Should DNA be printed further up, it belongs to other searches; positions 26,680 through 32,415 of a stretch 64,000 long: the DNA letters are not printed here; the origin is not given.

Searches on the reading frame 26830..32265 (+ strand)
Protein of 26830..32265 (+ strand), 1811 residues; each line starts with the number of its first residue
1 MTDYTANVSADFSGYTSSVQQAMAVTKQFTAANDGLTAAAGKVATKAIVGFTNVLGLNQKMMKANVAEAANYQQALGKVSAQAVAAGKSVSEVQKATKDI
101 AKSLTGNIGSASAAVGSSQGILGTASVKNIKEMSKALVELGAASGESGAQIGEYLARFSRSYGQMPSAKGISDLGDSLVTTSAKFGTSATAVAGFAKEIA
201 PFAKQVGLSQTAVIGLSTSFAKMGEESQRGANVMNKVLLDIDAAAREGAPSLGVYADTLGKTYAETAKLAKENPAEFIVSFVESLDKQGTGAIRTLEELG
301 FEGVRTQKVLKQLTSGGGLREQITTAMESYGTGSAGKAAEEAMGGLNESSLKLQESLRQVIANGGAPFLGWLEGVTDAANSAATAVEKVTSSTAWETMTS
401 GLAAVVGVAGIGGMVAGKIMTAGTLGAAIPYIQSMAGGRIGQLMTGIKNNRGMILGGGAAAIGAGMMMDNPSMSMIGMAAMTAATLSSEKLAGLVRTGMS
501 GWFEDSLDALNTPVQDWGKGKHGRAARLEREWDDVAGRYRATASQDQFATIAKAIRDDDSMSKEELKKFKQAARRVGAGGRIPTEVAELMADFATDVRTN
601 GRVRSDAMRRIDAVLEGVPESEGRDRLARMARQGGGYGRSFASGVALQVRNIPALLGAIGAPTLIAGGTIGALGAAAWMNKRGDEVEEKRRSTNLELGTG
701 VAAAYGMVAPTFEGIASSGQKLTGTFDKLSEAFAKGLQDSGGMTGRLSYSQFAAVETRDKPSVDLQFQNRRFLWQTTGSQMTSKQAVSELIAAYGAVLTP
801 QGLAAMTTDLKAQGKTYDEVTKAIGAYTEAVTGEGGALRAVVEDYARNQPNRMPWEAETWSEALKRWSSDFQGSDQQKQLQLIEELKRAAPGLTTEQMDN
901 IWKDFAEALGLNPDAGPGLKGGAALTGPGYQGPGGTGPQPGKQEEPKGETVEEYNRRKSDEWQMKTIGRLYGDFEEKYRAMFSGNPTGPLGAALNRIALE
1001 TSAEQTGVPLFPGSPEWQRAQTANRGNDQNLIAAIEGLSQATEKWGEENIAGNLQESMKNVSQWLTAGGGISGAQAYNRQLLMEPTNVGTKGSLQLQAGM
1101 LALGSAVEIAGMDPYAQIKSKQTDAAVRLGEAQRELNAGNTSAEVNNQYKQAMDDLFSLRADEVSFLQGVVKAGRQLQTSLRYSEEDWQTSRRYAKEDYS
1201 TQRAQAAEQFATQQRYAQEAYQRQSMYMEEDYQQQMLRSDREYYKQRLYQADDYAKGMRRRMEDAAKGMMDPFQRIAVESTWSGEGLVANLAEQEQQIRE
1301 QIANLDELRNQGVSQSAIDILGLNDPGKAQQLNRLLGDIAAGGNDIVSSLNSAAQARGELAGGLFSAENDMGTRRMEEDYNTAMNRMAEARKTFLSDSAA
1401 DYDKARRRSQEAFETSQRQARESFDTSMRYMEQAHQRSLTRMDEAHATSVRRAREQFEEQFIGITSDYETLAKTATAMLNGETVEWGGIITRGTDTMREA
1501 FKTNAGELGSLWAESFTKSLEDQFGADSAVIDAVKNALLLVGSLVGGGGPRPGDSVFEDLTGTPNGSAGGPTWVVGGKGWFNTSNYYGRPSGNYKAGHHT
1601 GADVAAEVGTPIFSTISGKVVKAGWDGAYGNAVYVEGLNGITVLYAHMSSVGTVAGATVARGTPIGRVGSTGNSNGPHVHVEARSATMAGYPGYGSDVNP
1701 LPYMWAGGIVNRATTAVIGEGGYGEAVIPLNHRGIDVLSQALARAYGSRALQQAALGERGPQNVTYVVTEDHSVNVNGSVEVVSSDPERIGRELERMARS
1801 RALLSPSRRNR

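Call 11: search_protein_families(library=pfam, proteins=[window:26830-32265:+], max_evalue=0.001)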
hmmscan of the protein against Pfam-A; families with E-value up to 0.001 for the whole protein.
window:26830-32265:+ (1811 aa): 2 families
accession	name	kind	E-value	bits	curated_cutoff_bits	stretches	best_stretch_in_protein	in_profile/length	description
PF01551.29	Peptidase_M23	-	1.4e-24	86.5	28.7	1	1598-1686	2-90/96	Peptidase family M23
PF10145.14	PhageMin_Tail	-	2.6e-07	31.1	33.2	1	109-255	19-162/201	Phage-related minor tail protein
